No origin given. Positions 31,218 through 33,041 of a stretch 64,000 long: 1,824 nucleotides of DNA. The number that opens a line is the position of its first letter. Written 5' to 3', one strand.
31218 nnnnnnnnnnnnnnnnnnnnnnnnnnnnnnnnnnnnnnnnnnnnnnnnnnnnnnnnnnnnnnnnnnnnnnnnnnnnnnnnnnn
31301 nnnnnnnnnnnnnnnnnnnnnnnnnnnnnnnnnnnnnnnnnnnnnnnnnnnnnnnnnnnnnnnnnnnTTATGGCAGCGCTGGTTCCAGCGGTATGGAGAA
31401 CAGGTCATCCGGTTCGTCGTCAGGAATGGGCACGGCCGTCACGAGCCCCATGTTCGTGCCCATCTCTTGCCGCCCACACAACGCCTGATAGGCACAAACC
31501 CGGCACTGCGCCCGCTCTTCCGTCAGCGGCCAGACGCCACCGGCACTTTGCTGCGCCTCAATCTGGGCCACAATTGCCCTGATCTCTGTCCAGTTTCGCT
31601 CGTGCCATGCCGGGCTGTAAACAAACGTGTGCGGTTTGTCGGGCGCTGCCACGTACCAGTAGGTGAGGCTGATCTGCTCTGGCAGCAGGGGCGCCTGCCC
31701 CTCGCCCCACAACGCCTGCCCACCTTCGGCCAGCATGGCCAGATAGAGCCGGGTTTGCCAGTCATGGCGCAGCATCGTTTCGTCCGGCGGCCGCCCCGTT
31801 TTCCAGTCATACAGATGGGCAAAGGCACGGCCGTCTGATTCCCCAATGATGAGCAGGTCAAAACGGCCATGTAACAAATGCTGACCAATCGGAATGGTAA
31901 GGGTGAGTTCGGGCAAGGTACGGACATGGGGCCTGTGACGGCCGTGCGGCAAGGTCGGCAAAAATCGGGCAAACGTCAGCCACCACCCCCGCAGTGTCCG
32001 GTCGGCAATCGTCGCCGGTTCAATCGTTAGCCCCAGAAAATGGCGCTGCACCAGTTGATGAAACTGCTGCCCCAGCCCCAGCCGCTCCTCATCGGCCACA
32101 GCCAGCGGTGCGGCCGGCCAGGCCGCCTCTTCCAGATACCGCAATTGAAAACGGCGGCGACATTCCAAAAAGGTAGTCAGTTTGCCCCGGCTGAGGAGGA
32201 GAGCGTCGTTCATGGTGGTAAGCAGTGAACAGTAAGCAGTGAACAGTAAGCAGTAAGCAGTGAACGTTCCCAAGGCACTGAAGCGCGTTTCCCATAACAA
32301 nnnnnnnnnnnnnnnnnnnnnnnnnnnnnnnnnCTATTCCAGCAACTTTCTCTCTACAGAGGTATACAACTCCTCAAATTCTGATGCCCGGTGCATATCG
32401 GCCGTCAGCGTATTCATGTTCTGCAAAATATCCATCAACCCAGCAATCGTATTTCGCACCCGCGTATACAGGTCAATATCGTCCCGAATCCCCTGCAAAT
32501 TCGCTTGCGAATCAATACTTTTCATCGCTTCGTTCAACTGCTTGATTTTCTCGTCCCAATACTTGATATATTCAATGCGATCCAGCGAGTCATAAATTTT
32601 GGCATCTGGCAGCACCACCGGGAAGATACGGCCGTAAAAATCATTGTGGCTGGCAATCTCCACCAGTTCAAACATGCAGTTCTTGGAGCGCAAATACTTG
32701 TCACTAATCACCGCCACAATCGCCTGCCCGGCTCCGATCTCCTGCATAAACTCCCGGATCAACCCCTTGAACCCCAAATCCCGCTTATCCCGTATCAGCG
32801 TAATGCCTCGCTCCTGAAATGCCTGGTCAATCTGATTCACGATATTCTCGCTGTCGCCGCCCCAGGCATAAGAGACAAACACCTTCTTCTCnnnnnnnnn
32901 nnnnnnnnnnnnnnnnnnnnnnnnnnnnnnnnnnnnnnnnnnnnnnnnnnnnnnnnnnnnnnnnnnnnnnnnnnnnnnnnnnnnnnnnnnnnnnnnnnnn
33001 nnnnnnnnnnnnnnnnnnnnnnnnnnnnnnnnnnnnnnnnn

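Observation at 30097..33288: A TIR-domain effector with an adaptor-like N-terminus lies next to a Cas4-like nuclease and a methyltransferase: a candidate conflict/defence locus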

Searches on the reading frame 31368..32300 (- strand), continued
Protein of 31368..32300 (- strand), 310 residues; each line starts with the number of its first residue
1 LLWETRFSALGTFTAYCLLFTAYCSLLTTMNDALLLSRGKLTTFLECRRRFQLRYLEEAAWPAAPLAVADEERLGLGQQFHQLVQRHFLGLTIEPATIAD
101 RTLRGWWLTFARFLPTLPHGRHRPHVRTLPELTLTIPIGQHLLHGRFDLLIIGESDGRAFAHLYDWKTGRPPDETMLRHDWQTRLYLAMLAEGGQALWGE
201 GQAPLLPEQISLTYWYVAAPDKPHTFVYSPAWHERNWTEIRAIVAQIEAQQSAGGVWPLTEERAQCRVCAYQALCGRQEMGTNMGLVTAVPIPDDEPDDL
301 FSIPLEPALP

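Call 67: find_encoding_contigs(protein=P0397, flank=6000, max_places=1)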
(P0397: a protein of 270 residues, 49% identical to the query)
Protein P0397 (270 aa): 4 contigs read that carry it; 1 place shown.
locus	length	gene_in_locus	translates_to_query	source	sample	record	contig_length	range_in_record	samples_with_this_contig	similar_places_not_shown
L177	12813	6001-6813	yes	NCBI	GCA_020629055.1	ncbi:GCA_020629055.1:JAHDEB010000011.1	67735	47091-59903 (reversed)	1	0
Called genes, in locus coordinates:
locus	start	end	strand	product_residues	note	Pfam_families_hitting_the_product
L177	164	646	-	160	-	PF03918:CcmH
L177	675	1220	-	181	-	PF13489:Methyltransf_23, PF03141:Methyltransf_29 (weak), PF13847:Methyltransf_31 (faint), PF08241:Methyltransf_11, PF08242:Methyltransf_12 (weak), PF13649:Methyltransf_25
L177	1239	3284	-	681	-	PF01578:Cytochrom_C_asm, PF16327:CcmF_C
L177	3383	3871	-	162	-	PF03100:CcmE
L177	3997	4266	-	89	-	-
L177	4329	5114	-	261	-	-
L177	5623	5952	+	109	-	-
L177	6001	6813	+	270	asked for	PF12705:PDDEXK_1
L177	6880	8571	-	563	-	PF01266:DAO, PF16901:DAO_C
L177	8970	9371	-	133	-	PF13564:DoxX_2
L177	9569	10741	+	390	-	PF09445:Methyltransf_15, PF13649:Methyltransf_25 (weak), PF18096:Thump_like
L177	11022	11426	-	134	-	PF00072:Response_reg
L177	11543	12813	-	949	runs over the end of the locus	PF01590:GAF, PF13185:GAF_2, PF01590:GAF, PF13185:GAF_2, PF13492:GAF_3, PF00512:HisKA, PF02518:HATPase_c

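Call 69: search_protein_families(library=pfam, proteins=[L090:2767-3936:+, L093:4925-6001:+, L092:2525-3988:+], max_evalue=0.05)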
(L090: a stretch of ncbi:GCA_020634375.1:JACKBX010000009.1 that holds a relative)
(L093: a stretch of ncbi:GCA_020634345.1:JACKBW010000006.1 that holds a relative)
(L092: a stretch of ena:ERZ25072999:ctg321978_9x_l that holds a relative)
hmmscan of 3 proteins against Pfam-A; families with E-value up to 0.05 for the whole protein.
L090:2767-3936:+ (389 aa): 0 families

L093:4925-6001:+ (358 aa): 1 family
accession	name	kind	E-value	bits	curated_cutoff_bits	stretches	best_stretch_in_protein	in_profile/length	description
PF00593.30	TonB_dep_Rec_b-barrel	-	0.036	14.4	27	0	115-241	277-370/436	TonB dependent receptor-like, beta-barrel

L092:2525-3988:+ (487 aa): 0 families

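Call 77: search_protein_families(library=padloc, proteins=[L090:4049-5956:+, L092:364-2454:-], max_evalue=0.01)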
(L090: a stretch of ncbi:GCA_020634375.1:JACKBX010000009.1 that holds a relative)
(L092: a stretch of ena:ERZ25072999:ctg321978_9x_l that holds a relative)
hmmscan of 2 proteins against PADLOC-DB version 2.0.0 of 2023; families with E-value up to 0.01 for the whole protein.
L090:4049-5956:+ (635 aa): 1 family
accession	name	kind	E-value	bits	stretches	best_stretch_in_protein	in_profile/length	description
PDLC02016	SAVED_CHAT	-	2.7e-08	31.2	1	448-530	205-271/498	-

L092:364-2454:- (696 aa): 1 family
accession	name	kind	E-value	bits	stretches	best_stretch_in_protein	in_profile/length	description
PDLC05051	PDC-S60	-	0.00034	16.8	1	127-254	380-499/1027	-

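Call 80: search_solved_structures(query=A4, max_evalue=1)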
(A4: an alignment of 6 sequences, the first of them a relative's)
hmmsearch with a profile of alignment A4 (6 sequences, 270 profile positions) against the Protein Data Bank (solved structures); distinct sequences matched with E-value up to 1: 11.
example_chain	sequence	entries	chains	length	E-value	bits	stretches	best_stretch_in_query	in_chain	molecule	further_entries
6ppu_B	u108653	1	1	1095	0.0019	20.7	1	41-137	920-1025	UvrD/REP helicase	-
7sjr_B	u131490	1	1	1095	0.0019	20.7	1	41-137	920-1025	DNA helicase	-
9iab_A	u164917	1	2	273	0.0052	19.3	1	60-132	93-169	PD-(D/E)XK endonuclease-like domain-containing protein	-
4ic1_A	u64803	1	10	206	0.021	17.3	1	88-168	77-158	Uncharacterized protein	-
6ppr_B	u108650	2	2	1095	0.042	16.3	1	41-137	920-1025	UvrD/REP helicase | DNA 3'-5' helicase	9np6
6ppj_B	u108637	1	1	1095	0.048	16.1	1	42-137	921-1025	UvrD/REP helicase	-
6xqp_F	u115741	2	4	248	0.23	13.9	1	161-190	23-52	TRBV29-1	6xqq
7sg2_E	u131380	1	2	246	0.24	13.9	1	161-190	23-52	T-cell receptor, xpa5, beta chain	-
6rpa_E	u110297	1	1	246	0.24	13.8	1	163-190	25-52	T-cell receptor beta chain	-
7sg1_E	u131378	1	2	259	0.26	13.7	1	161-190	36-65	T-cell receptor, xpa5, beta chain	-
2cfc_A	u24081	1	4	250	0.61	12.5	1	52-119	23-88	2-(R)-HYDROXYPROPYL-COM DEHYDROGENASE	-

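Call 97: predict_structure(alignment_id=A5)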
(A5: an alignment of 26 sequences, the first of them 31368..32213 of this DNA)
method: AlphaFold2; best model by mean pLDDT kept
length: 281 residues; sequences in the alignment: 26
mean_pLDDT: 84.7   pTM: 0.81
mean pLDDT of the five models: 84.7, 83.7, 83.6, 83.6, 83.2
residues with pLDDT >= 90: 182; 70-90: 54; 50-70: 15; < 50: 30
segments of 3 or more residues with pLDDT < 50: 253-281
pLDDT, mean of each block of 10 residues (from residue 1): 85 93 91 65 88 94 96 98 84 76 95 95 91 95 94 95 89 88 97 97 98 98 95 83 80 44 39 35 35
secondary structure, 60 per line:
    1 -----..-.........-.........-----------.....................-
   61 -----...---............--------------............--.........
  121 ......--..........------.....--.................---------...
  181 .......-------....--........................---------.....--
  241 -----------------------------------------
elements in order: H9-17 H19-27 H39-59 H72-83 E98-109 E112-126 E129-138 H145-149 H152-168 E181-187 E195-198 H201-224 H234-238

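Call 99: fold_search(model_id=the predicted structure, library=pdb)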
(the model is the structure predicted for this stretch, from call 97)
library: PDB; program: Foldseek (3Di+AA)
matches with E <= 10: 618; with E <= 0.001: 35
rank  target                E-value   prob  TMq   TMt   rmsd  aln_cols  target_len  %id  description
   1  9np6_A                2.3e-07  1.00  0.56  0.20   6.8       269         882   18  Cryo-EM structure of AdnA(D934A)-AdnB(D1014A) in complex with AMPPNP and blunt end DNA (released 2025-03-19)
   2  7sjr_A                2.7e-07  1.00  0.55  0.19   6.9       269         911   17  Cryo-EM structure of AdnA-AdnB(W325A) in complex with DNA and AMPPNP (released 2021-12-22)
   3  8d3l_J                1.7e-06  1.00  0.45  0.55   6.7       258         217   14  Type I-C Cas4-Cas1-Cas2 complex bound to a PAM/PAM prespacer (released 2022-11-02)
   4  9iab_B                3.5e-06  1.00  0.43  0.44   7.0       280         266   13  Structure of the Argonaute-associated Cas4 family protein 1 (ACE1) from Chroococcidiopsis thermalis (CtACE1) (released 2025-04-23)
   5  7lwa_A                5.3e-06  1.00  0.40  0.43  11.4       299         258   14  Human Exonuclease 5 crystal structure (T88E) in complex with ssDNA and Mg (released 2021-07-14)
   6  8d3l_I                6.0e-06  1.00  0.41  0.50   7.5       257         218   12  Type I-C Cas4-Cas1-Cas2 complex bound to a PAM/PAM prespacer (released 2022-11-02)
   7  7lw9_A                6.0e-06  1.00  0.41  0.43  11.1       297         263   15  Human Exonuclease 5 crystal structure in complex with ssDNA, Sm, and Na (released 2021-07-14)
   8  7lw8_A                6.7e-06  1.00  0.40  0.43  11.1       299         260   14  Human Exonuclease 5 crystal structure in complex with a ssDNA (released 2021-07-14)
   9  9iab_A                8.0e-06  1.00  0.43  0.45   8.2       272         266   13  Structure of the Argonaute-associated Cas4 family protein 1 (ACE1) from Chroococcidiopsis thermalis (CtACE1) (released 2025-04-23)
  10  7lw7                  9.1e-06  1.00  0.40  0.41  11.4       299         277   15  Human Exonuclease 5 crystal structure (released 2021-07-14)
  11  9iac_A                1.8e-05  1.00  0.48  0.50   7.2       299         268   14  Structure of the Argonaute-associated Cas4 family protein 1 (ACE1) from Microcystis aeruginosa (MaACE1) (released 2025-04-23)
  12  9iac_B                2.1e-05  1.00  0.43  0.44   7.3       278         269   15  Structure of the Argonaute-associated Cas4 family protein 1 (ACE1) from Microcystis aeruginosa (MaACE1) (released 2025-04-23)
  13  4ceh_B                2.2e-05  1.00  0.38  0.12  14.1       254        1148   13  Crystal structure of AddAB with a forked DNA substrate (released 2014-03-12)
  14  5zyv_A                4.0e-05  1.00  0.40  0.54   8.0       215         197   14  Crystal structure of human MGME1 with single strand DNA2 and Ca2+ (released 2018-09-19)
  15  3u44_B                5.1e-05  1.00  0.39  0.12  11.3       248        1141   14  Crystal structure of AddAB-DNA complex (released 2012-03-21)
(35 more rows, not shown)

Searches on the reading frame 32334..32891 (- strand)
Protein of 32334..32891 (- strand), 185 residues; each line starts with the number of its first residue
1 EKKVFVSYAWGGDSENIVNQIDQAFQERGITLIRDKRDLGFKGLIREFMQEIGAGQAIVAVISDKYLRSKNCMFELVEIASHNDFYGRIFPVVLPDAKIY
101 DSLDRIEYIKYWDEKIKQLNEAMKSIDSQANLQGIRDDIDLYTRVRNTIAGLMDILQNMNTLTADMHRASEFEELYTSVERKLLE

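Call 86: search_dna_similar(query=window:32334-32891:-, collection=plasmids, mode=protein, max_rows=10)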
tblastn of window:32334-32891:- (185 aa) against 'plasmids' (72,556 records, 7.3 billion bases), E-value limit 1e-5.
Records with a match: 7; places in all: 7; records where one place covers at least 80% of the query: 4.
Best place of each record, by identity: <60% 7.
By first word of the organism name: Chondrinema 3; Bacillus 3; Niveispirillum 1.
By predicted mobility (MOB-suite, as given by PLSDB): non-mobilizable 7.
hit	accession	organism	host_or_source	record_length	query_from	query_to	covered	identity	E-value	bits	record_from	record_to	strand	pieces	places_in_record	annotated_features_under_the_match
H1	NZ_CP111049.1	Chondrinema litorale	Seaweed,red alga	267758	3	183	98%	53.8%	6e-65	222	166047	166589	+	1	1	toll/interleukin-1 receptor domain-containing protein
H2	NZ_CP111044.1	Chondrinema litorale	Seaweed,red alga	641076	3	180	96%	48.6%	2e-57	200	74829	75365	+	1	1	SUMF1/EgtB/PvdO family nonheme iron enzyme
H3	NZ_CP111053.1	Chondrinema litorale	Seaweed,red alga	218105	4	183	97%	38.9%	1e-42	158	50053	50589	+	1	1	toll/interleukin-1 receptor domain-containing protein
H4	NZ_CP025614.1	Niveispirillum cyanobacteriorum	sing cell,cyanobacterial aggregates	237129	2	168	90%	32.4%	6e-12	70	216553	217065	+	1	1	COR domain-containing protein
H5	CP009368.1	Bacillus cereus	-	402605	2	132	71%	30.9%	2e-12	72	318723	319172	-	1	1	divergent AAA domain protein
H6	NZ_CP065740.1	Bacillus tropicus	-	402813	2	132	71%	30.9%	2e-12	72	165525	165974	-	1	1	TIR domain-containing protein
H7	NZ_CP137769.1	Bacillus cereus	Passiflora edulis Sims,Pure ...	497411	2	134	72%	29.9%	1e-8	61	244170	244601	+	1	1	toll/interleukin-1 receptor domain-containing protein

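Call 87: search_dna_similar(query=window:32334-32891:-, collection=phages, mode=protein, max_rows=10)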
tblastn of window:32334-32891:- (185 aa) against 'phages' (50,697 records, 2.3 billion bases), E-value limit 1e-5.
No match.
